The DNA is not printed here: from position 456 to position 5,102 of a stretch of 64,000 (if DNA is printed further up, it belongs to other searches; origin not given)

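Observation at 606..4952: Solitary 1,448-aa NACHT/STAND NTPase with a C-terminal nuclease-like motif, inserted between dapL and ispH: candidate undescribed single-gene defence system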

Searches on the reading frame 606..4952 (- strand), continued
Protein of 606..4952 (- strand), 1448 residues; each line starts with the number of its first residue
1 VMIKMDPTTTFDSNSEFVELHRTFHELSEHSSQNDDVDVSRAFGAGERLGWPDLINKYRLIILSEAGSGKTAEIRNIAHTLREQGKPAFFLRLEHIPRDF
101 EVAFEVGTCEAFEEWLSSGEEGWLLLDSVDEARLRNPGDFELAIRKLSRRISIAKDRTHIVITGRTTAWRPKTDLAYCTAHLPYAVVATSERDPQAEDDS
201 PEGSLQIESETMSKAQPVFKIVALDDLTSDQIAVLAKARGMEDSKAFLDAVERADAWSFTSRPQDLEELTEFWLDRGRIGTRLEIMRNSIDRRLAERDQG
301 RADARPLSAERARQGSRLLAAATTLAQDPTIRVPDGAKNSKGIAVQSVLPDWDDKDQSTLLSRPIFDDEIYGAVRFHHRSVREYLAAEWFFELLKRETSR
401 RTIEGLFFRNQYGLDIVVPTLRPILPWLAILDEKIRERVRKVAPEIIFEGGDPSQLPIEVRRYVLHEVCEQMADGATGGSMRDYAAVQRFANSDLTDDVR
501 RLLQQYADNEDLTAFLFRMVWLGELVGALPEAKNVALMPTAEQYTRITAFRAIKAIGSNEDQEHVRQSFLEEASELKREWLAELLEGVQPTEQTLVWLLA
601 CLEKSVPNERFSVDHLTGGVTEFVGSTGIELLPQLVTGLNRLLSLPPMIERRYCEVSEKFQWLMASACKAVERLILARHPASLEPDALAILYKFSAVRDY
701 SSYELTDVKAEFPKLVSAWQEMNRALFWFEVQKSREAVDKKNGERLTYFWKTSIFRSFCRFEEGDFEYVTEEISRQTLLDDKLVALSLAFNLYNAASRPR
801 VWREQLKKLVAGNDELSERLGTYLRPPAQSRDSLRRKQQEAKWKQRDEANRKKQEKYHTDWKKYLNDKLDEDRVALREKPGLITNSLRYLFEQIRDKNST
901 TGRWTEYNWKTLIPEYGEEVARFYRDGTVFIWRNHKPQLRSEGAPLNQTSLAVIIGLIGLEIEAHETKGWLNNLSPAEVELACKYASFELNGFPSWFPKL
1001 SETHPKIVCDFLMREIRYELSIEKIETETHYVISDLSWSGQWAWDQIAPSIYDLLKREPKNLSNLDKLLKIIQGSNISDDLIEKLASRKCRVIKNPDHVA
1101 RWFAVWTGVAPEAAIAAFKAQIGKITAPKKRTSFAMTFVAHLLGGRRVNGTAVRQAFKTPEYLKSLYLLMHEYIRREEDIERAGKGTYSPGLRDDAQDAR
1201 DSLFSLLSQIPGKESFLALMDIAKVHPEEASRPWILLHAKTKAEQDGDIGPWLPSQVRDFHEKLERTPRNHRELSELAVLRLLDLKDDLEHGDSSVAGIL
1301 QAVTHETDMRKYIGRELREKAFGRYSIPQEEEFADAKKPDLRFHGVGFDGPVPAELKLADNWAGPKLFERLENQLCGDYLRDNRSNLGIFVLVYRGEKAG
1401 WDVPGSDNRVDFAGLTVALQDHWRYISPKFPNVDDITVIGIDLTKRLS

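Call 35: find_encoding_contigs(protein=P0029, flank=10000, max_places=2)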
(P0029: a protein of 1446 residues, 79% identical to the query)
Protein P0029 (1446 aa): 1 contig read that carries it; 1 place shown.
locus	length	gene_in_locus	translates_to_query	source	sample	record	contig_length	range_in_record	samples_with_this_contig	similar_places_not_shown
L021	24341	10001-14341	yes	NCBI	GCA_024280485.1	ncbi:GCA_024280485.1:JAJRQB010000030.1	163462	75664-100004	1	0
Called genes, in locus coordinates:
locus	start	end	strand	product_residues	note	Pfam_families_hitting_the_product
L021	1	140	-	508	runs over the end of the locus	PF07690:MFS_1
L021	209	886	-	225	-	PF02665:Nitrate_red_gam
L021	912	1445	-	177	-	PF02613:Nitrate_red_del (weak)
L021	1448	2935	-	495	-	PF00037:Fer4 (faint), PF12797:Fer4_2 (faint), PF12837:Fer4_6 (faint), PF12838:Fer4_7, PF13237:Fer4_10, PF13247:Fer4_11, PF14711:Nitr_red_bet_C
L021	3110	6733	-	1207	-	PF00384:Molybdopterin, PF28599:NarG_dom_V, PF01568:Molydop_binding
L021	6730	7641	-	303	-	PF00034:Cytochrom_C, PF13442:Cytochrome_CBB3 (weak)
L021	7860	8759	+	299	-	PF05425:CopD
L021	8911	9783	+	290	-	PF02498:Bro-N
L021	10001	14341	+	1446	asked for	-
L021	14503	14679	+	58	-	-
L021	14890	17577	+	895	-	PF28598:PDH_E1_N, PF00456:Transketolase_N, PF17831:PDH_E1_M, PF22613:Transketolase_C_1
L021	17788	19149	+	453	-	PF00364:Biotin_lipoyl, PF25917:BSH_RND (weak), PF25984:BSH_YknX (faint), PF02817:E3_binding, PF00198:2-oxoacid_dh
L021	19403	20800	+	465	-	PF01134:GIDA (weak), PF01266:DAO (faint), PF03486:HI0933_like (faint), PF07992:Pyr_redox_2, PF12831:FAD_oxidored (weak), PF13450:NAD_binding_8 (weak), PF00070:Pyr_redox, PF02852:Pyr_redox_dim, +1 more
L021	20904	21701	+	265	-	PF02085:Cytochrom_CIII (weak), PF14522:Cytochrome_C7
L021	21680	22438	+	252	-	PF02085:Cytochrom_CIII (faint), PF14522:Cytochrome_C7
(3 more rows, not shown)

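Call 36: find_encoding_contigs(protein=P0061, flank=10000, max_places=2)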
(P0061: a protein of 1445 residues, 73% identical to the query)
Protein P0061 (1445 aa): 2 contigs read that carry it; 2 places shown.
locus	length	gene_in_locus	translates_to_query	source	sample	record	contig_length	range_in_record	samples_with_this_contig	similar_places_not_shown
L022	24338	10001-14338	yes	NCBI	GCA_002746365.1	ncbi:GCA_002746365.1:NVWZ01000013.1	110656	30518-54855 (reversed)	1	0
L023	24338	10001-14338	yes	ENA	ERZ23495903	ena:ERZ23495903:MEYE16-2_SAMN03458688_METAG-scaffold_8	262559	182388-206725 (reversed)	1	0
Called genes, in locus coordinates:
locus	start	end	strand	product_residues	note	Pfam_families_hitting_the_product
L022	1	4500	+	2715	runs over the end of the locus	PF05860:TPS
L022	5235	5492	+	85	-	PF02604:PhdYeFM_antitox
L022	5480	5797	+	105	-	PF05016:ParE_toxin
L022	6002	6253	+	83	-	PF02604:PhdYeFM_antitox (weak)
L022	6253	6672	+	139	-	PF01850:PIN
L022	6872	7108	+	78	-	-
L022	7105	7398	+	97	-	PF05016:ParE_toxin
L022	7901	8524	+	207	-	PF01844:HNH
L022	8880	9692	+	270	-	-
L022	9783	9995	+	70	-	-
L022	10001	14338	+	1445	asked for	-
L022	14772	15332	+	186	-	-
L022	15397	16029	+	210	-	PF18928:DUF5677, PF22491:DUF6988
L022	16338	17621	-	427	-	PF12890:DHOase, PF01979:Amidohydro_1, PF07969:Amidohydro_3 (weak)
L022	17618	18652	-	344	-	PF02729:OTCace_N, PF00185:OTCace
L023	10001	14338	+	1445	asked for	-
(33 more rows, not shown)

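Call 45: search_dna_similar(query=window:609-4952:-, collection=plasmids, mode=protein, max_rows=25)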
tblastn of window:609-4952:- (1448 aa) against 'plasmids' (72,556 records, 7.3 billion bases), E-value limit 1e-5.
Records with a match: 63; places in all: 88; records where one place covers at least 80% of the query: 44.
Best place of each record, by identity: 60-80% 1; <60% 62.
By first word of the organism name: Burkholderia 22; Rhizobium 10; Phaeobacter 6; Sinorhizobium 5; Pseudomonas 3; Sulfitobacter 2; Vibrio 1; Klebsiella 1; Gluconobacter 1; Azospirillum 1; and 11 more.
By predicted mobility (MOB-suite, as given by PLSDB): conjugative 29; non-mobilizable 28; mobilizable 6.
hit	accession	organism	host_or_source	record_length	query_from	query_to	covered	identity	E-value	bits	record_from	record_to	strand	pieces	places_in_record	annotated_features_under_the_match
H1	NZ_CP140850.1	Rhizobium johnstonii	Trifolium pratense,whole organism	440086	5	1446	100%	61.0%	0e+0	1769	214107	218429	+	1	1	hypothetical protein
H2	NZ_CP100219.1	Burkholderia glumae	cell culture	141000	1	1448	100%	48.0%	0e+0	1337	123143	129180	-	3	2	hypothetical protein (x3) | ISNCY family transposase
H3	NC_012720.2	Burkholderia glumae BGR1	-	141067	1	1448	100%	48.0%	0e+0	1328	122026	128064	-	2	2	hypothetical protein (x2) | ISNCY family transposase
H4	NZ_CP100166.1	Burkholderia glumae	cell culture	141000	1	1448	100%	48.0%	0e+0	1328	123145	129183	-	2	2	hypothetical protein (x2) | ISNCY family transposase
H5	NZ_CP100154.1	Burkholderia glumae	cell culture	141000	1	1448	100%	48.0%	0e+0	1328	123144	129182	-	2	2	hypothetical protein (x2) | ISNCY family transposase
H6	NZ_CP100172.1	Burkholderia glumae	cell culture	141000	1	1448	100%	48.0%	0e+0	1328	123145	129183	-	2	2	hypothetical protein (x2) | ISNCY family transposase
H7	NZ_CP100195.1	Burkholderia glumae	cell culture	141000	1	1448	100%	48.0%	0e+0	1328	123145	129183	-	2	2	hypothetical protein (x2) | ISNCY family transposase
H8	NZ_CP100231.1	Burkholderia glumae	cell culture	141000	1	1448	100%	48.0%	0e+0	1328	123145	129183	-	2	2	hypothetical protein (x2) | ISNCY family transposase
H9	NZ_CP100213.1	Burkholderia glumae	cell culture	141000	1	1448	100%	48.0%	0e+0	1328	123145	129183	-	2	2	hypothetical protein (x2) | ISNCY family transposase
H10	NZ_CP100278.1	Burkholderia glumae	cell culture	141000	1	1448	100%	48.0%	0e+0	1328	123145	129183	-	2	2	hypothetical protein (x2) | ISNCY family transposase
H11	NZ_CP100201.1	Burkholderia glumae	cell culture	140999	1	1448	100%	48.0%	0e+0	1328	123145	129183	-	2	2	hypothetical protein (x2) | ISNCY family transposase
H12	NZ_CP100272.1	Burkholderia glumae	cell culture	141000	1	1448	100%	48.0%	0e+0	1328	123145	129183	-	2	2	hypothetical protein (x2) | ISNCY family transposase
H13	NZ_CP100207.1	Burkholderia glumae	cell culture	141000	1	1448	100%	48.0%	0e+0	1328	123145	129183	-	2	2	hypothetical protein (x2) | ISNCY family transposase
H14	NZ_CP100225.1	Burkholderia glumae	cell culture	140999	1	1448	100%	48.0%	0e+0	1328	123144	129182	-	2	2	hypothetical protein (x2) | ISNCY family transposase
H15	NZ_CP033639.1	Burkholderia glumae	cell,broken rice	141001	1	1448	100%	48.0%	0e+0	1328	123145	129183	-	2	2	hypothetical protein (x2) | ISNCY family transposase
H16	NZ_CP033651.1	Burkholderia glumae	bacterial cell,broken rice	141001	1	1448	100%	48.0%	0e+0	1328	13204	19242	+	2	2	hypothetical protein (x2) | ISNCY family transposase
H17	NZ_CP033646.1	Burkholderia glumae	bacterial cell,broken rice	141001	1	1448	100%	48.0%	0e+0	1328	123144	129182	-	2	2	hypothetical protein (x2) | ISNCY family transposase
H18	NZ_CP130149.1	Burkholderia glumae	Oryza sativa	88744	1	1448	100%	48.0%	0e+0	1328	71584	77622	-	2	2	hypothetical protein (x2) | ISNCY family transposase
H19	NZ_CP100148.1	Burkholderia glumae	cell culture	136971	1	1448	100%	47.9%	0e+0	1323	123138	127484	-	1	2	hypothetical protein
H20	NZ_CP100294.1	Burkholderia glumae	cell culture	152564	1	1448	100%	47.6%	0e+0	1331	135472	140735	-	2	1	hypothetical protein (x2) | IS5-like element ISBugl2 family transposase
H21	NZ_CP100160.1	Burkholderia glumae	cell culture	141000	1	1448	97%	48.1%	0e+0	1291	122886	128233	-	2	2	hypothetical protein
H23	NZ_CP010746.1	Phaeobacter inhibens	cell culture,fish larvae aquaculture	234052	13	1446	99%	38.1%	0e+0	946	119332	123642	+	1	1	hypothetical protein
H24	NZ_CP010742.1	Phaeobacter inhibens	cell culture,zooplankton aquaculture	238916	13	1446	99%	38.1%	0e+0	946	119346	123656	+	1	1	hypothetical protein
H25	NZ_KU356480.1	Vibrio parahaemolyticus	shrimp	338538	16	1446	99%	37.1%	0e+0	897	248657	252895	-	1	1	bacterial transcriptional activator domain-containing protein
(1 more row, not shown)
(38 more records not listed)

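Call 46: search_dna_similar(query=window:609-4952:-, collection=phages, mode=protein, max_rows=15)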
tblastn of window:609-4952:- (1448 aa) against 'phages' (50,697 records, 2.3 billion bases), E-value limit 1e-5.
Records with a match: 2; places in all: 2; records where one place covers at least 80% of the query: 2.
Best place of each record, by identity: <60% 2.
By first word of the organism name: Acinetobacter 2.
By host as written in the record: - 2.
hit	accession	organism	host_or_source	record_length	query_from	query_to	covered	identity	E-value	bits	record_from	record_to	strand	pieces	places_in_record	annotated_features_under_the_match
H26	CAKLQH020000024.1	Acinetobacter phage MD-2021a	not known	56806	49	1444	96%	22.7%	2e-57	226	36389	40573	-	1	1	Predicted NTPase (NACHT family)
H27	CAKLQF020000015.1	Acinetobacter phage MD-2021a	not known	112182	49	1444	96%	22.7%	2e-57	226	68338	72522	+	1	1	Predicted NTPase (NACHT family)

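Call 49: search_dna_similar(query=window:609-4952:-, collection=plasmids, mode=protein, max_rows=60, rows=spread)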
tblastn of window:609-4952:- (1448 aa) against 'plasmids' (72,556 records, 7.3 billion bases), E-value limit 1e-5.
Records with a match: 63; places in all: 88; records where one place covers at least 80% of the query: 44.
Best place of each record, by identity: 60-80% 1; <60% 62.
By first word of the organism name: Burkholderia 22; Rhizobium 10; Phaeobacter 6; Sinorhizobium 5; Pseudomonas 3; Sulfitobacter 2; Vibrio 1; Klebsiella 1; Gluconobacter 1; Azospirillum 1; and 11 more.
By predicted mobility (MOB-suite, as given by PLSDB): conjugative 29; non-mobilizable 28; mobilizable 6.
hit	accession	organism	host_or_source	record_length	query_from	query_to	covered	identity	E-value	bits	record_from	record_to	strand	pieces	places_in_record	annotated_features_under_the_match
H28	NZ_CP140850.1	Rhizobium johnstonii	Trifolium pratense,whole organism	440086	5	1446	100%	61.0%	0e+0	1769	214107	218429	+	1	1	hypothetical protein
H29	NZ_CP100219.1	Burkholderia glumae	cell culture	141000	1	1448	100%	48.0%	0e+0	1337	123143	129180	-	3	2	hypothetical protein (x3) | ISNCY family transposase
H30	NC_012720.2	Burkholderia glumae BGR1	-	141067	1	1448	100%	48.0%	0e+0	1328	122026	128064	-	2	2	hypothetical protein (x2) | ISNCY family transposase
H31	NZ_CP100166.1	Burkholderia glumae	cell culture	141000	1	1448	100%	48.0%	0e+0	1328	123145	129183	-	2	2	hypothetical protein (x2) | ISNCY family transposase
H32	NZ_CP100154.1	Burkholderia glumae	cell culture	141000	1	1448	100%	48.0%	0e+0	1328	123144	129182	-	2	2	hypothetical protein (x2) | ISNCY family transposase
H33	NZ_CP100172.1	Burkholderia glumae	cell culture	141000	1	1448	100%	48.0%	0e+0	1328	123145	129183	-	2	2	hypothetical protein (x2) | ISNCY family transposase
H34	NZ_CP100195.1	Burkholderia glumae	cell culture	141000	1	1448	100%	48.0%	0e+0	1328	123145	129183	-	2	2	hypothetical protein (x2) | ISNCY family transposase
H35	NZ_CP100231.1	Burkholderia glumae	cell culture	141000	1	1448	100%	48.0%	0e+0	1328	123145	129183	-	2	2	hypothetical protein (x2) | ISNCY family transposase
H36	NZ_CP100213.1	Burkholderia glumae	cell culture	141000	1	1448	100%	48.0%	0e+0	1328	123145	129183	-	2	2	hypothetical protein (x2) | ISNCY family transposase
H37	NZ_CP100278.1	Burkholderia glumae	cell culture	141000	1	1448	100%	48.0%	0e+0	1328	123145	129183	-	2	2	hypothetical protein (x2) | ISNCY family transposase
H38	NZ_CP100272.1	Burkholderia glumae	cell culture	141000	1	1448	100%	48.0%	0e+0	1328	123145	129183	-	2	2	hypothetical protein (x2) | ISNCY family transposase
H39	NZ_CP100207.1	Burkholderia glumae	cell culture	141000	1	1448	100%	48.0%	0e+0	1328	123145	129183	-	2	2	hypothetical protein (x2) | ISNCY family transposase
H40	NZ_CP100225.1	Burkholderia glumae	cell culture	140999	1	1448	100%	48.0%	0e+0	1328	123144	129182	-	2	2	hypothetical protein (x2) | ISNCY family transposase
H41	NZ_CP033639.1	Burkholderia glumae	cell,broken rice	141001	1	1448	100%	48.0%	0e+0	1328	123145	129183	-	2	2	hypothetical protein (x2) | ISNCY family transposase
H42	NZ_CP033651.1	Burkholderia glumae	bacterial cell,broken rice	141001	1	1448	100%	48.0%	0e+0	1328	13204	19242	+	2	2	hypothetical protein (x2) | ISNCY family transposase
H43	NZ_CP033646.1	Burkholderia glumae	bacterial cell,broken rice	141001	1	1448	100%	48.0%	0e+0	1328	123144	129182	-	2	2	hypothetical protein (x2) | ISNCY family transposase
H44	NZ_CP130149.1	Burkholderia glumae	Oryza sativa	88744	1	1448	100%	48.0%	0e+0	1328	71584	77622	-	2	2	hypothetical protein (x2) | ISNCY family transposase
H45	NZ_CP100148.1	Burkholderia glumae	cell culture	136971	1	1448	100%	47.9%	0e+0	1323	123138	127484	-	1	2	hypothetical protein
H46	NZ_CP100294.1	Burkholderia glumae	cell culture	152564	1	1448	100%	47.6%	0e+0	1331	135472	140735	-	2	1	hypothetical protein (x2) | IS5-like element ISBugl2 family transposase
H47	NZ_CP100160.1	Burkholderia glumae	cell culture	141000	1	1448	97%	48.1%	0e+0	1291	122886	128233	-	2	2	hypothetical protein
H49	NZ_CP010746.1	Phaeobacter inhibens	cell culture,fish larvae aquaculture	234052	13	1446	99%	38.1%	0e+0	946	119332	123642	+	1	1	hypothetical protein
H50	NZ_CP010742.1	Phaeobacter inhibens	cell culture,zooplankton aquaculture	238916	13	1446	99%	38.1%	0e+0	946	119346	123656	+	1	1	hypothetical protein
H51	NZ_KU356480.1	Vibrio parahaemolyticus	shrimp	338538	16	1446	99%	37.1%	0e+0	897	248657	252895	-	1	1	bacterial transcriptional activator domain-containing protein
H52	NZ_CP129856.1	Klebsiella pneumoniae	Homo sapiens,whole organism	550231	14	1446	99%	33.8%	0e+0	807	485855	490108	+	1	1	hypothetical protein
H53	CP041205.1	Rhizobium sp. NIBRBAC000502774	Genome assembly,Coal mine soil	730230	31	1261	85%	35.0%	0e+0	696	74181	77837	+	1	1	hypothetical protein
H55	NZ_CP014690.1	Gluconobacter albidus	water kefir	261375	14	1444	99%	27.0%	1e-99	362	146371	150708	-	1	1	hypothetical protein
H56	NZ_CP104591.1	Pseudomonas aeruginosa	Homo sapiens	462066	18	1448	99%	26.4%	6e-78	320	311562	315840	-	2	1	hypothetical protein (x2)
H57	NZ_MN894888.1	Pseudomonas aeruginosa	-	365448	18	1448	99%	26.5%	3e-77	318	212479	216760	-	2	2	hypothetical protein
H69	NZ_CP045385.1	Ruegeria sp. THAF33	pure culture,Surface of a polyethylene ...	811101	51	1444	96%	22.3%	1e-66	258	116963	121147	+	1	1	hypothetical protein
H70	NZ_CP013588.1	Rhizobium phaseoli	Phaseolus vulgaris,Whole ...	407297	16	1446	73%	25.2%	7e-35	249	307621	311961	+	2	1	hypothetical protein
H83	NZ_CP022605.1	Ochrobactrum quorumnocens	cell culture,rhizosphere of potato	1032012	1352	1446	7%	54.2%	5e-19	102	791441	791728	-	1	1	record has no annotation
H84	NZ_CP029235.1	Sinorhizobium fredii CCBAU 45436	Glycine max,cell culture,plant root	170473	1260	1446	13%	24.4%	2e-7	64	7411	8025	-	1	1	hypothetical protein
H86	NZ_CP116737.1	Agrobacterium pusense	-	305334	1277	1404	9%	34.1%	4e-14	86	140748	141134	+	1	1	hypothetical protein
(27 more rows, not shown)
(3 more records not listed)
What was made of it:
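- The gene occurs on plasmids and is often disrupted by insertion sequences (calls 45, 49).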
